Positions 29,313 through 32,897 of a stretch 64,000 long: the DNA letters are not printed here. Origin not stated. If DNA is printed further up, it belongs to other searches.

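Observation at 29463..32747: Subtilase with its own near-consensus promoter fused to the shared propeller module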

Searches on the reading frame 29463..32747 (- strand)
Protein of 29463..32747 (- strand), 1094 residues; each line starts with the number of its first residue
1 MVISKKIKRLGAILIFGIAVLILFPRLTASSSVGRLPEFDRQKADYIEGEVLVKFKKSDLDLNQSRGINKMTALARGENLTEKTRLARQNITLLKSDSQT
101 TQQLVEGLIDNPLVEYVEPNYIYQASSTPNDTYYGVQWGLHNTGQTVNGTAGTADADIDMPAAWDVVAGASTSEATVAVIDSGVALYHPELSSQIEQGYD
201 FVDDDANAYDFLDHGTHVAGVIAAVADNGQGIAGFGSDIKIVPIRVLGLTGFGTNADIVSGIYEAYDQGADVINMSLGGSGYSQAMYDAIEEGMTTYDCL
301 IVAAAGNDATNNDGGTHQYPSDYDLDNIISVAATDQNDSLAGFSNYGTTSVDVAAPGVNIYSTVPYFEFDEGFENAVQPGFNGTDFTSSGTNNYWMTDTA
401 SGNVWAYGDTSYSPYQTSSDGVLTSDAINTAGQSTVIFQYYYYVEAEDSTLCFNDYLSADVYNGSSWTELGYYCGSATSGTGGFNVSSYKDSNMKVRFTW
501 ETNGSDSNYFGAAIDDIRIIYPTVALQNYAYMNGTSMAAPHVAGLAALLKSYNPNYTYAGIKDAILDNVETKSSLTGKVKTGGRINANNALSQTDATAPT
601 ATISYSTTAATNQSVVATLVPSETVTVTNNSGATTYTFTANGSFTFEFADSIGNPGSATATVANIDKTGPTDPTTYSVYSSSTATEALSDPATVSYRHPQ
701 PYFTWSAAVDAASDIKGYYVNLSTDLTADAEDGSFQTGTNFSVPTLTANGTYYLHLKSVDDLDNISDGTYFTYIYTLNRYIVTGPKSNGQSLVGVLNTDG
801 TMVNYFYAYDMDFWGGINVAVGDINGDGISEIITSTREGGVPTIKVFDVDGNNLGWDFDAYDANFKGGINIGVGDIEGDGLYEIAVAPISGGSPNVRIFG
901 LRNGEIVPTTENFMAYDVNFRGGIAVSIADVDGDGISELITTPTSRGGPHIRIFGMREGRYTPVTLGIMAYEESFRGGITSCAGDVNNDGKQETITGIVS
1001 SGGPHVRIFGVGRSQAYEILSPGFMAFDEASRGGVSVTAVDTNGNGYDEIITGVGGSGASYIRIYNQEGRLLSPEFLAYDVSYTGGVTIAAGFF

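Call 3: search_protein_families(library=pfam, proteins=[window:29463-32747:-], max_evalue=0.1)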
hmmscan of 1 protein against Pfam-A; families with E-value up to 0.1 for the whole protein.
window:29463-32747:- (1094 aa): 6 families
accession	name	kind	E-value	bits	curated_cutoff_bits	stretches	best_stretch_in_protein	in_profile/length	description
PF00082.27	Peptidase_S8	-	5.4e-52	177.3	21.8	2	174-365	3-212/288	Subtilase family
PF01839.29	FG-GAP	-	1.1e-12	48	22.1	3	1034-1062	2-36/37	FG-GAP repeat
PF22148.1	Fervidolysin_NPro-like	-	3.2e-10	40.7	21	1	40-120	9-81/81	Fervidolysin N-terminal prodomain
PF13517.12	FG-GAP_3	-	1.1e-08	36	26.9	2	875-940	1-60/61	FG-GAP-like repeat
PF21455.3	PylD_N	-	0.00076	19.8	27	1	228-275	48-95/112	Pyrrolysine biosynthesis protein PylD, N-terminal domain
PF16743.10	PliI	-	0.017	15.2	27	0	888-947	24-83/123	Periplasmic lysozyme inhibitor of I-type lysozyme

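Call 4: search_protein_families(library=ncbifam, proteins=[window:29463-32747:-], max_evalue=0.1)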
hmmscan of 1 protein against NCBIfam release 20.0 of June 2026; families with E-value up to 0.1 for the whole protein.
window:29463-32747:- (1094 aa): 7 families
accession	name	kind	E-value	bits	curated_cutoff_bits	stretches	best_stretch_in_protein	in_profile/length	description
TIGR03921.1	T7SS_mycosin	equivalog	2.1e-47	162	278.75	2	161-387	4-232/353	type VII secretion-associated serine protease mycosin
NF033595.1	denti_PrtP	equivalog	1.1e-18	67.3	300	3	273-365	342-426/606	dentilisin complex serine proteinase subunit PrtP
NF049966.1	QH_SP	equivalog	8e-14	51.5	165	1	177-324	2-135/219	subtilisin-like serine protease QhpE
TIGR03895.1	protease_PatA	subfamily_domain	1.1e-09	37.6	421.05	1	214-365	1-152/606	PatA/PatG family cyanobactin maturation protease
NF042956.1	IteS_antiphage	equivalog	3.1e-09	35.6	900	1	164-327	246-411/747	S8 family anti-phage peptidase IteS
NF040553.1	SGO_0316_fam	subfamily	8.9e-07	26.9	1400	2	199-311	345-467/1486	SGO_0316/SGO_0317 family LPXTG-anchored serine peptidase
TIGR03911.1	pyrrolys_PylD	equivalog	0.014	14.6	150.05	1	220-275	52-105/266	3-methylornithyl-N6-L-lysine dehydrogenase PylD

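Call 10: find_homologous_proteins(query=window:29463-32747:-, max_evalue=1e-10)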
Query window:29463-32747:- (1094 aa): 6235 proteins with E <= 1e-10 among 8000 candidates; the best 120 are listed.
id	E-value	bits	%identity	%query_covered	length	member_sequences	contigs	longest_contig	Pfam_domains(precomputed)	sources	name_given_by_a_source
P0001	0.0e+0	2438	100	100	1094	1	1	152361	PF01839.30,PF22148.2,PF13517.13,PF00082.28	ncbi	ncbi:MAG: S8 family serine peptidase [Patescibacteria group bacterium]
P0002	0.0e+0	1445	54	46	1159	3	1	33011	PF01839.30,PF22148.2,PF00082.28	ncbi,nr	ncbi:S8 family serine peptidase [Patescibacteria group bacterium]|nr:S8 family serine peptidase [Pat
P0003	0.0e+0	1434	53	100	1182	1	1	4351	PF01839.30,PF22148.2,PF13517.13,PF00082.28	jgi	-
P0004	0.0e+0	1381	62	46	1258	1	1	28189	PF01839.30,PF22148.2,PF13517.13,PF00082.28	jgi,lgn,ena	-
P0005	0.0e+0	1358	53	68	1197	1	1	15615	PF01839.30,PF22148.2,PF13517.13,PF00082.28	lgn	-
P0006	0.0e+0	1341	55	59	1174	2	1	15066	PF01839.30,PF22148.2,PF13517.13,PF00082.28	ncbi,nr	ncbi:MAG: S8 family serine peptidase [Patescibacteria group bacterium]|nr:S8 family serine peptidase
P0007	0.0e+0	1177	47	63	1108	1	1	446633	PF01839.30,PF22148.2,PF13517.13,PF00082.28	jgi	-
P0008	0.0e+0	1065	64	53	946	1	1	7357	PF22148.2,PF00082.28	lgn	-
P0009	5.5e-246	837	51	52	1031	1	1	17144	PF01839.30,PF12256.15,PF22148.2,PF13517.13,PF00082.28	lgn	-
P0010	1.0e-219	751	57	57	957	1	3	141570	PF22148.2,PF16403.12,PF00082.28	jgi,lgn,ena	-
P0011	1.5e-218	747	40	99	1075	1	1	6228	PF01839.30,PF22148.2,PF13517.13,PF09136.17,PF00082.28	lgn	-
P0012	1.4e-215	737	57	57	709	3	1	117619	PF22148.2,PF00082.28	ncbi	ncbi:MAG: S8 family serine peptidase, partial [Patescibacteria group bacterium]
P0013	1.1e-212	727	55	58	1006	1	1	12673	PF16403.12,PF00082.28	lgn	-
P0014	1.9e-212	726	53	62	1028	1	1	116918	PF22148.2,PF16403.12,PF00082.28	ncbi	-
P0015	9.3e-209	714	54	59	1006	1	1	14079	PF22148.2,PF00082.28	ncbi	-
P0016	7.2e-208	711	55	57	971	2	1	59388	PF22148.2,PF16403.12,PF00082.28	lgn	-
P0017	1.5e-204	700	52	61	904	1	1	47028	PF22148.2,PF00082.28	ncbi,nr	ncbi:MAG: S8 family serine peptidase [Candidatus Kerfeldbacteria bacterium]|nr:S8 family serine pept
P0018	2.0e-195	670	49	61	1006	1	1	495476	PF22148.2,PF00082.28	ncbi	ncbi:MAG: S8 family serine peptidase [Candidatus Kerfeldbacteria bacterium]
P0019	5.5e-190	652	39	100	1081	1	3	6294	PF01839.30,PF22148.2,PF13517.13,PF00082.28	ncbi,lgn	-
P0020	3.0e-189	650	53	57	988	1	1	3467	PF22148.2,PF00082.28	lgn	-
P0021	2.1e-188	647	40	95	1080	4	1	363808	PF01839.30,PF16743.11,PF13517.13,PF09136.17,PF00082.28,PF19077.7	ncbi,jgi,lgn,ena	ncbi:MAG: S8 family serine peptidase [Patescibacteria group bacterium]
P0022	3.9e-187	643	38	100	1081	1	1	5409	PF01839.30,PF22148.2,PF13517.13,PF00082.28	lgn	-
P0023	1.1e-165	572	43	26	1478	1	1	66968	PF22148.2,PF00082.28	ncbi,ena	-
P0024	3.3e-163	563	38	96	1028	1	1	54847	PF01839.30,PF22148.2,PF13517.13,PF13287.13,PF13290.14,PF00082.28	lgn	-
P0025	1.0e-161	559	42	26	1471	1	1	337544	PF22148.2,PF00082.28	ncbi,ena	-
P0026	4.9e-161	556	49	54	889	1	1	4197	PF00082.28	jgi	jgi:subtilisin family serine protease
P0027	7.2e-161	556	38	32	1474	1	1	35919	PF22148.2,PF00082.28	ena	-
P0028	1.4e-155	538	43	67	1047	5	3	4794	PF22148.2,PF00082.28,PF19077.7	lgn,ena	-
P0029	6.5e-154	533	36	96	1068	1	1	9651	PF01839.30,PF22148.2,PF13517.13,PF13287.13,PF13290.14,PF00082.28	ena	-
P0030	1.5e-152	528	43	54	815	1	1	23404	PF00082.28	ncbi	ncbi:MAG: S8 family peptidase [Patescibacteria group bacterium]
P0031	2.9e-150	521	45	54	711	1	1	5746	PF22148.2,PF00082.28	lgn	-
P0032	3.2e-146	507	41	56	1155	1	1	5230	PF01839.30,PF22148.2,PF13517.13,PF23743.2,PF00082.28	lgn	-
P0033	5.2e-146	506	52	46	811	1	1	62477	PF00082.28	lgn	-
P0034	3.4e-144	500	46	56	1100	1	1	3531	PF22148.2,PF00932.26,PF13620.13,PF17210.10,PF00082.28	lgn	-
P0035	3.5e-142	494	41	29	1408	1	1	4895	PF22148.2,PF25059.2,PF00041.28,PF00082.28,PF16656.12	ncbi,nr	ncbi:MAG: S8 family serine peptidase, partial [Chlamydiota bacterium]|nr:S8 family serine peptidase 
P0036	5.1e-136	473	39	55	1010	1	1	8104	PF01839.30,PF22148.2,PF15907.12,PF13517.13,PF00082.28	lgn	-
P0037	6.5e-129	450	40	60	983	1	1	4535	PF22148.2,PF09136.17,PF00082.28,PF19077.7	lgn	-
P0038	7.6e-119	417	44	50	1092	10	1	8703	PF22148.2,PF00082.28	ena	-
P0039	1.3e-117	412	43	57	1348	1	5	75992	PF22148.2,PF13287.13,PF13290.14,PF16403.12,PF00082.28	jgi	jgi:subtilisin family serine protease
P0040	1.2e-116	409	41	51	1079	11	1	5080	PF22148.2,PF00082.28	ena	-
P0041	1.0e-109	386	33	51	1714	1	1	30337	PF23237.2,PF00395.26,PF00082.28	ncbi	-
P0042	3.7e-109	384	35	60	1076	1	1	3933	PF22148.2,PF16403.12,PF00082.28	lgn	-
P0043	1.0e-107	380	41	50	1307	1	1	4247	PF22148.2,PF00082.28,PF17936.8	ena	-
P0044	3.6e-107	378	41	55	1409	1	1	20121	PF01839.30,PF07495.20,PF22352.3,PF22148.2,PF00801.27,PF13517.13,PF00082.28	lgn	-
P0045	4.1e-107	378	39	50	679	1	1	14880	PF22148.2,PF00082.28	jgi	jgi:subtilisin family serine protease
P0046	8.6e-107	377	39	61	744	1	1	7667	PF22148.2,PF20773.6,PF00041.28,PF00082.28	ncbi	ncbi:MAG: S8 family serine peptidase [Nitrospirota bacterium]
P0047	1.1e-106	376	44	52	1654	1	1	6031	PF22148.2,PF18884.6,PF00082.28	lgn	-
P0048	1.5e-105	372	39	58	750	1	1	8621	PF22148.2,PF00041.28,PF00082.28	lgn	-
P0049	3.8e-105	371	38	61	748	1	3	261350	PF22148.2,PF20773.6,PF00041.28,PF00082.28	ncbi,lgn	-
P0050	4.3e-103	364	39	55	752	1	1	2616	PF22148.2,PF00041.28,PF00082.28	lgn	-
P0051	5.1e-103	364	38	54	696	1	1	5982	PF22148.2,PF20773.6,PF00082.28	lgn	-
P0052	4.8e-102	361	38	56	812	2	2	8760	PF22148.2,PF13287.13,PF13290.14,PF00082.28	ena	-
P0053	1.1e-101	360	40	60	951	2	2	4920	PF22148.2,PF13620.13,PF17210.10,PF00082.28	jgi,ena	-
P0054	1.7e-101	359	41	56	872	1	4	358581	PF22148.2,PF13620.13,PF17210.10,PF00082.28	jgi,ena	-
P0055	1.8e-101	359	35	29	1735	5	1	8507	PF19190.7,PF22148.2,PF00082.28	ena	-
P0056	2.0e-101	359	40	51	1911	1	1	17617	PF22148.2,PF16403.12,PF22243.3,PF20578.5,PF00082.28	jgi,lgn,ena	-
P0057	9.4e-101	357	39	55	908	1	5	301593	PF22148.2,PF20773.6,PF00082.28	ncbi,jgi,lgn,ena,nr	ncbi:MAG: hypothetical protein CVU77_02870 [Elusimicrobia bacterium HGW-Elusimicrobia-1]|jgi:subtili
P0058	1.7e-100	356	41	54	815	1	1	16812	PF22148.2,PF20773.6,PF00041.28,PF00082.28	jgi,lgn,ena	-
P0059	1.1e-99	353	40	50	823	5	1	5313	PF22148.2,PF00082.28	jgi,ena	-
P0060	1.4e-99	353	39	57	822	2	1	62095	PF22148.2,PF13620.13,PF17210.10,PF00082.28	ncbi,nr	ncbi:hypothetical protein BK004_02265 [bacterium CG10_46_32]|nr:MAG: hypothetical protein BK004_0226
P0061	2.2e-99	352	36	63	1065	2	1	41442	PF22148.2,PF20578.5,PF00082.28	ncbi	ncbi:MAG: S8 family serine peptidase [Patescibacteria group bacterium]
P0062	2.6e-99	352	40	51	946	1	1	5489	PF22148.2,PF13287.13,PF00082.28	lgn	-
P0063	6.9e-99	350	38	61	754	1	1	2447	PF22148.2,PF00041.28,PF00082.28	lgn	-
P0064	1.1e-98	350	40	55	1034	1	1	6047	PF12733.14,PF22148.2,PF00082.28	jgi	jgi:subtilisin family serine protease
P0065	1.8e-98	349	38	57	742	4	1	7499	PF22148.2,PF00082.28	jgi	-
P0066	2.5e-98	349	36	51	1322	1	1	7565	PF22148.2,PF17963.8,PF17892.8,PF17803.8,PF05345.19,PF01471.24,PF00082.28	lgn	-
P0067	2.5e-98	349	38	58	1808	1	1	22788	PF22148.2,PF18981.7,PF02494.23,PF16403.12,PF00082.28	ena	-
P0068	2.5e-98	349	38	60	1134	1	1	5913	PF22148.2,PF00404.25,PF11258.14,PF17479.8,PF13620.13,PF17210.10,PF00082.28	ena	-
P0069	3.4e-98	348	38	52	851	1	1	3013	PF22148.2,PF00041.28,PF00082.28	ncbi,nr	ncbi:MAG: Thermophilic serine proteinase [Syntrophomonadaceae bacterium]|nr:Thermophilic serine prot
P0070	5.5e-98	347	39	56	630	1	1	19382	PF22148.2,PF20773.6,PF00082.28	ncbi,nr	ncbi:MAG: S8 family serine peptidase, partial [Bacillota bacterium]|nr:S8 family serine peptidase [B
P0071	1.2e-97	346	39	58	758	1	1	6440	PF22148.2,PF00041.28,PF00082.28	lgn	-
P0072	2.4e-97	345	37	58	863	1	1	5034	PF22148.2,PF00082.28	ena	-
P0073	3.0e-97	345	38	55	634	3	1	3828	PF22148.2,PF00082.28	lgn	-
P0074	6.4e-97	344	38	55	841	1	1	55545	PF22148.2,PF13620.13,PF17210.10,PF00082.28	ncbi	ncbi:MAG: S8 family serine peptidase [bacterium]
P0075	8.5e-97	344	40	53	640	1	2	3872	PF22148.2,PF20773.6,PF00082.28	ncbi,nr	ncbi:MAG: S8 family serine peptidase, partial [Desulfobacterales bacterium]|nr:S8 family serine pept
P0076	1.6e-96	343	38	54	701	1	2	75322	PF22148.2,PF00082.28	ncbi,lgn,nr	ncbi:MAG: S8 family serine peptidase [Nitrospirae bacterium]|nr:S8 family serine peptidase [Nitrospi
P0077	5.5e-96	341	38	29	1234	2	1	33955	PF13715.13,PF22148.2,PF14686.13,PF23194.2,PF17802.8,PF13620.13,PF00188.33,PF09430.17,PF22904.4,PF17210.10,PF00082.28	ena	-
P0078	6.6e-96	341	39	54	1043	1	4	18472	PF22148.2,PF17963.8,PF01833.31,PF05345.19,PF00082.28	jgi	-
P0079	7.6e-96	340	38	54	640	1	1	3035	PF22148.2,PF00082.28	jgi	-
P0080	9.6e-96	340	38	56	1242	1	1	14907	PF22148.2,PF01471.24,PF00082.28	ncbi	-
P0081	9.8e-96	340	39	53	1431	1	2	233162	PF22148.2,PF16410.11,PF22243.3,PF01471.24,PF00082.28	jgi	-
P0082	1.4e-95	340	38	56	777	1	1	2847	PF22148.2,PF00041.28,PF00082.28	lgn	-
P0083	1.9e-95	339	41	51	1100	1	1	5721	PF22148.2,PF20773.6,PF24489.2,PF00041.28,PF00082.28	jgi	-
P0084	4.0e-95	338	39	53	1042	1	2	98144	PF22148.2,PF07523.19,PF16403.12,PF01471.24,PF00082.28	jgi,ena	-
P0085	4.0e-95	338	38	53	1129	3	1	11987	PF22148.2,PF00082.28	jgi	-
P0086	6.7e-95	337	39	57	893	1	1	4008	PF22148.2,PF13620.13,PF17210.10,PF00082.28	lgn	-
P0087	7.5e-95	337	38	55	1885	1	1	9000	PF22148.2,PF18981.7,PF00404.25,PF02494.23,PF16403.12,PF20578.5,PF00082.28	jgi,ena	-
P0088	1.1e-94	337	39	56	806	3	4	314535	PF22148.2,PF00082.28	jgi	jgi:subtilisin family serine protease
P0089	1.4e-94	336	37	64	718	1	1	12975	PF22148.2,PF16158.12,PF00082.28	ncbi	-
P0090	1.5e-94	336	39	51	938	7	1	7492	PF22148.2,PF16410.11,PF13620.13,PF17210.10,PF00082.28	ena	-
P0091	1.7e-94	336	40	53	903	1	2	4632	PF22148.2,PF13287.13,PF13290.14,PF00082.28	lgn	-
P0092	2.5e-94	335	41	51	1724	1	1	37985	PF12733.14,PF22148.2,PF00404.25,PF02494.23,PF07523.19,PF16403.12,PF00082.28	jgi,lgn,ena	-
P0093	3.0e-94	335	42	51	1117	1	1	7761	PF22148.2,PF20773.6,PF00041.28,PF00082.28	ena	-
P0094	3.2e-94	335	40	50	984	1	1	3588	PF22148.2,PF00082.28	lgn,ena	-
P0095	3.8e-94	335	38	55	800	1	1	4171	PF22148.2,PF00082.28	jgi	-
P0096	4.3e-94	335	39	53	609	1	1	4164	PF22148.2,PF00082.28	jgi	-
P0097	4.8e-94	334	40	53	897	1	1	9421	PF22148.2,PF02494.23,PF16403.12,PF00082.28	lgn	-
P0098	7.3e-94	334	38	53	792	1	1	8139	PF22148.2,PF20773.6,PF00041.28,PF00082.28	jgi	jgi:subtilisin family serine protease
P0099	8.1e-94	334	39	51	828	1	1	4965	PF22148.2,PF00082.28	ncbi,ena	-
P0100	8.6e-94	334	39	54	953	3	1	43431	PF22148.2,PF13620.13,PF17210.10,PF00082.28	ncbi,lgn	ncbi:MAG: S8 family serine peptidase [Candidatus Paceibacterota bacterium]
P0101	1.5e-93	333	39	52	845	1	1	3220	PF22148.2,PF00404.25,PF16403.12,PF00082.28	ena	-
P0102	1.8e-93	333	39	50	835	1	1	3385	PF22148.2,PF20773.6,PF00041.28,PF00082.28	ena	-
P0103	1.8e-93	333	38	52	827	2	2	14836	PF22148.2,PF00082.28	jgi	jgi:subtilisin family serine protease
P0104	1.9e-93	332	37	55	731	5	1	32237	PF22148.2,PF00082.28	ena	-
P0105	2.1e-93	332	37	57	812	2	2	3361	PF22148.2,PF20773.6,PF00041.28,PF00082.28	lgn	-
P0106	2.5e-93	332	40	54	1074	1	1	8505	PF22148.2,PF00082.28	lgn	-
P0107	3.0e-93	332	37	54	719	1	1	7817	PF22148.2,PF00082.28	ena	-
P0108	5.0e-93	331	39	54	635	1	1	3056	PF22148.2,PF00082.28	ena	-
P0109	5.3e-93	331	40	50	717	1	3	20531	PF22148.2,PF00082.28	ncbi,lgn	-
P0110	8.5e-93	330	40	52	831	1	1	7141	PF22148.2,PF20773.6,PF00041.28,PF00082.28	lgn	-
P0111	8.6e-93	330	40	54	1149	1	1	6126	PF22148.2,PF17963.8,PF17892.8,PF17803.8,PF01471.24,PF00082.28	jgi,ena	-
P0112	1.0e-92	330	49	22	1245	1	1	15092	PF23194.2,PF17802.8,PF23193.2,PF13620.13,PF00188.33,PF17210.10,PF00082.28,PF13715.13,PF25020.2,PF22148.2,PF09430.17,PF22904.4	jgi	-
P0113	1.0e-92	330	39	55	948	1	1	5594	PF22148.2,PF13620.13,PF17210.10,PF00082.28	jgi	-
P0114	1.0e-92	330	38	59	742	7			PF22148.2,PF20773.6,PF00629.31,PF00041.28,PF00082.28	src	-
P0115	1.1e-92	330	38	54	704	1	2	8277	PF22148.2,PF20773.6,PF00082.28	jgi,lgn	jgi:subtilisin family serine protease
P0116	1.1e-92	330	41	52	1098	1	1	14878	PF22148.2,PF20773.6,PF24489.2,PF00041.28,PF00082.28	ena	-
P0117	1.2e-92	330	38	58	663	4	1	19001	PF22148.2,PF00082.28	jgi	jgi:subtilisin family serine protease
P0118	1.3e-92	330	40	50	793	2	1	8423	PF22148.2,PF00041.28,PF00082.28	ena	-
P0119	1.5e-92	329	38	53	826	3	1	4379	PF22148.2,PF00082.28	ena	-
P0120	1.8e-92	329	36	59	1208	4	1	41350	PF22148.2,PF13620.13,PF20578.5,PF17210.10,PF00082.28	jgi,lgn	-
